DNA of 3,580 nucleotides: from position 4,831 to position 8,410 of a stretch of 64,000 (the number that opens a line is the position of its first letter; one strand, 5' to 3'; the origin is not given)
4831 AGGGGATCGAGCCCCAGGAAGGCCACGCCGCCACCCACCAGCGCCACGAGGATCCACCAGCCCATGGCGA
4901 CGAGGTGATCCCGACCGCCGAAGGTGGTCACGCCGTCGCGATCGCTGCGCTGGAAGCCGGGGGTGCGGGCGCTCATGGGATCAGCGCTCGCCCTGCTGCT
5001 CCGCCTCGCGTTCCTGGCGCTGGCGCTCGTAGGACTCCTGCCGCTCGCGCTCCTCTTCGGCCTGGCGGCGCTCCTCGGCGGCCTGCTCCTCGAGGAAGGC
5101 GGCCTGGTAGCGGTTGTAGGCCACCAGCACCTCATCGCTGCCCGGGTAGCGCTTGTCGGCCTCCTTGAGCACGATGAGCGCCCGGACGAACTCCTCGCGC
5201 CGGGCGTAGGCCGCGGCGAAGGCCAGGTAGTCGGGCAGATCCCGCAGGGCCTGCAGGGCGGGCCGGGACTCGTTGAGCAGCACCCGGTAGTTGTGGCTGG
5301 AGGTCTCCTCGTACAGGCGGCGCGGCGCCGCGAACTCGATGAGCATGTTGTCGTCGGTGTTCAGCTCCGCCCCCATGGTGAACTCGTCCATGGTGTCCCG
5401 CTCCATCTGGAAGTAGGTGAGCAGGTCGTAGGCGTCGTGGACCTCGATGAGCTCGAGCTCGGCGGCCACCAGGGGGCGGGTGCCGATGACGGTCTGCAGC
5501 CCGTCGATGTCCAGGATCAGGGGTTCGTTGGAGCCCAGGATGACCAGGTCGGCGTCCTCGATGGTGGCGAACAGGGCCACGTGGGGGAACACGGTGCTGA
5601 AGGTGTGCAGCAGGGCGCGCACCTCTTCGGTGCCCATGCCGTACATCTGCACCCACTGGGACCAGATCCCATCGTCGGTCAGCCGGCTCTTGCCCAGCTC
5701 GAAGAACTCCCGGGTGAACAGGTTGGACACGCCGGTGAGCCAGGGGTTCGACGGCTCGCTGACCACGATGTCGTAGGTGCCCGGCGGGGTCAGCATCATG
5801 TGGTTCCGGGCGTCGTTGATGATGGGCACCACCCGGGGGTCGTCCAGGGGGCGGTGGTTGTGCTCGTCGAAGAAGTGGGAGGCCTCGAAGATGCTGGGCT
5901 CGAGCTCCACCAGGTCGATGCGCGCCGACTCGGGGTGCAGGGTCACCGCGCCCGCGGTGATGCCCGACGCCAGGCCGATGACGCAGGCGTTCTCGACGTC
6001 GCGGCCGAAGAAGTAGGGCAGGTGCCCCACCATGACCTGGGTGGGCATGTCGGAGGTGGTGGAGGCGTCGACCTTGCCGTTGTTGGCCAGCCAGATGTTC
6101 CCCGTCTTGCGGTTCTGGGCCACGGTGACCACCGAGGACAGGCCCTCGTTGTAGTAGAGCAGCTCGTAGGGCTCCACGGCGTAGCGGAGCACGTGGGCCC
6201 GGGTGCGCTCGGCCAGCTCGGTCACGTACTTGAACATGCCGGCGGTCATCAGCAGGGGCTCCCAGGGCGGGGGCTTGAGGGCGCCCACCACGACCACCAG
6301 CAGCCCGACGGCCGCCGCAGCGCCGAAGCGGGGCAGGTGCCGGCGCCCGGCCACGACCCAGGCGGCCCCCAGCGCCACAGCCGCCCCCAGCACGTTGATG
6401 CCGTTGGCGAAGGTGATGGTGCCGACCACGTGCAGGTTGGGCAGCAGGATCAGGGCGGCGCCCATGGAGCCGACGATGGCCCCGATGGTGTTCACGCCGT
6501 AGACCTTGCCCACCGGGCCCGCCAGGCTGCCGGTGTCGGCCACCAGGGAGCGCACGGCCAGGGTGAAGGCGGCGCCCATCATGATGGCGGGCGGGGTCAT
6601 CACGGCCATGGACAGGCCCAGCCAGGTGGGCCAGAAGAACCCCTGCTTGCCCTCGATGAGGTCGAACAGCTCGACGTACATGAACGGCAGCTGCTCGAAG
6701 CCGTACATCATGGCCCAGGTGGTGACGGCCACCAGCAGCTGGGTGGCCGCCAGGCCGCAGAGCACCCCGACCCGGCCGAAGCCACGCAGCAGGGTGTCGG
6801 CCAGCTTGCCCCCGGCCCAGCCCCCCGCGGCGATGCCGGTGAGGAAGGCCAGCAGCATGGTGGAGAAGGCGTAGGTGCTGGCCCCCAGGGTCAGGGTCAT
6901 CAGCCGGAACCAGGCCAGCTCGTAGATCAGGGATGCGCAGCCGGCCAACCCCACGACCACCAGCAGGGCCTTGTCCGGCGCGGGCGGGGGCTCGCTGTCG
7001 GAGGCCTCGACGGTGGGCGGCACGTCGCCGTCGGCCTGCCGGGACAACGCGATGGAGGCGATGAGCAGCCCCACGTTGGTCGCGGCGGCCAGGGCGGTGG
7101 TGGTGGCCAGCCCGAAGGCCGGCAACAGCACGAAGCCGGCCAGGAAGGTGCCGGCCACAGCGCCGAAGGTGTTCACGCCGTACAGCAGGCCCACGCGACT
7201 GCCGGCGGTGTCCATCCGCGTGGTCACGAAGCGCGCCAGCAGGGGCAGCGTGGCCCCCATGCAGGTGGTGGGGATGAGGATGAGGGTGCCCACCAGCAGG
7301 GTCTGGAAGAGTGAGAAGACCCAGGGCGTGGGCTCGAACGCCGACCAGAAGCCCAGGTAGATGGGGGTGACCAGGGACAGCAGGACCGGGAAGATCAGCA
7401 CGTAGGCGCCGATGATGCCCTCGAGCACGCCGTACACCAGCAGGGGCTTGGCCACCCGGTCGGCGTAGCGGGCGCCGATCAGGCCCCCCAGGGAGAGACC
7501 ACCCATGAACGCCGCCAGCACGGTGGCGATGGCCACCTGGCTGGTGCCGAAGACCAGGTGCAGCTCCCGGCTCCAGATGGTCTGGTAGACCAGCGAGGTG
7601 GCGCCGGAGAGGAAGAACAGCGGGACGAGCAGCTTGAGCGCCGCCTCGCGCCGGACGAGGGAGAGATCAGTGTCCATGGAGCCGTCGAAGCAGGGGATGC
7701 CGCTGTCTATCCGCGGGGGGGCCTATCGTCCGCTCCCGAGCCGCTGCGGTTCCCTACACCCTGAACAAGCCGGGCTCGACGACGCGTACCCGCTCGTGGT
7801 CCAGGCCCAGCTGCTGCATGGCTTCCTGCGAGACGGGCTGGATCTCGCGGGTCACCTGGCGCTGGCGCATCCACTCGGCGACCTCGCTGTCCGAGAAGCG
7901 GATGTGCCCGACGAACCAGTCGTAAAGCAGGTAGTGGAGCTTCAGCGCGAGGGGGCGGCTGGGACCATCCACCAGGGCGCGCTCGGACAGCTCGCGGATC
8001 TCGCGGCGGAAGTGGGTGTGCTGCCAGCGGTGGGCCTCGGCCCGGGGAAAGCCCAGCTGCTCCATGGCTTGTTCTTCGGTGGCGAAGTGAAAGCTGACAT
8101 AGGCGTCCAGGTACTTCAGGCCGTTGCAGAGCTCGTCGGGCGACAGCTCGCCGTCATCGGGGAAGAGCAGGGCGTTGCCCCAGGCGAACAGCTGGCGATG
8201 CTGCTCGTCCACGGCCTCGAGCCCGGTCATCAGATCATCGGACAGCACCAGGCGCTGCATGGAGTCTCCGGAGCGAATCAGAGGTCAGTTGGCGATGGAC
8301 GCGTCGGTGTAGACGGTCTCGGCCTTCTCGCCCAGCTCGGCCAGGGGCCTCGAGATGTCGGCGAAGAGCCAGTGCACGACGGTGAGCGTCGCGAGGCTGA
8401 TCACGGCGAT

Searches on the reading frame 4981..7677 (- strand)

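Call 68: search_protein_families(library=pfam, proteins=[window:4981-7677:-], max_evalue=0.00001)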
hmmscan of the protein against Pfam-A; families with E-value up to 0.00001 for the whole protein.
window:4981-7677:- (898 aa): 1 family
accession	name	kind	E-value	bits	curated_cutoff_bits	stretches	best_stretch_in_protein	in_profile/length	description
PF01564.23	Spermine_synth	-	1.3e-13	51.3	22.9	1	547-704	5-160/186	Spermine/spermidine synthase domain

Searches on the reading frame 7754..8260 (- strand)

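Call 68: search_protein_families(library=pfam, proteins=[window:7754-8260:-], max_evalue=0.00001)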
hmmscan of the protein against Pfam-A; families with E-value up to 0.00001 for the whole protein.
window:7754-8260:- (168 aa): 1 family
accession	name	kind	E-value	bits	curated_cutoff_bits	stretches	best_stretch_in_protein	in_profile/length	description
PF01814.28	Hemerythrin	-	1e-10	42.6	25.3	1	12-129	1-125/127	Hemerythrin HHE cation binding domain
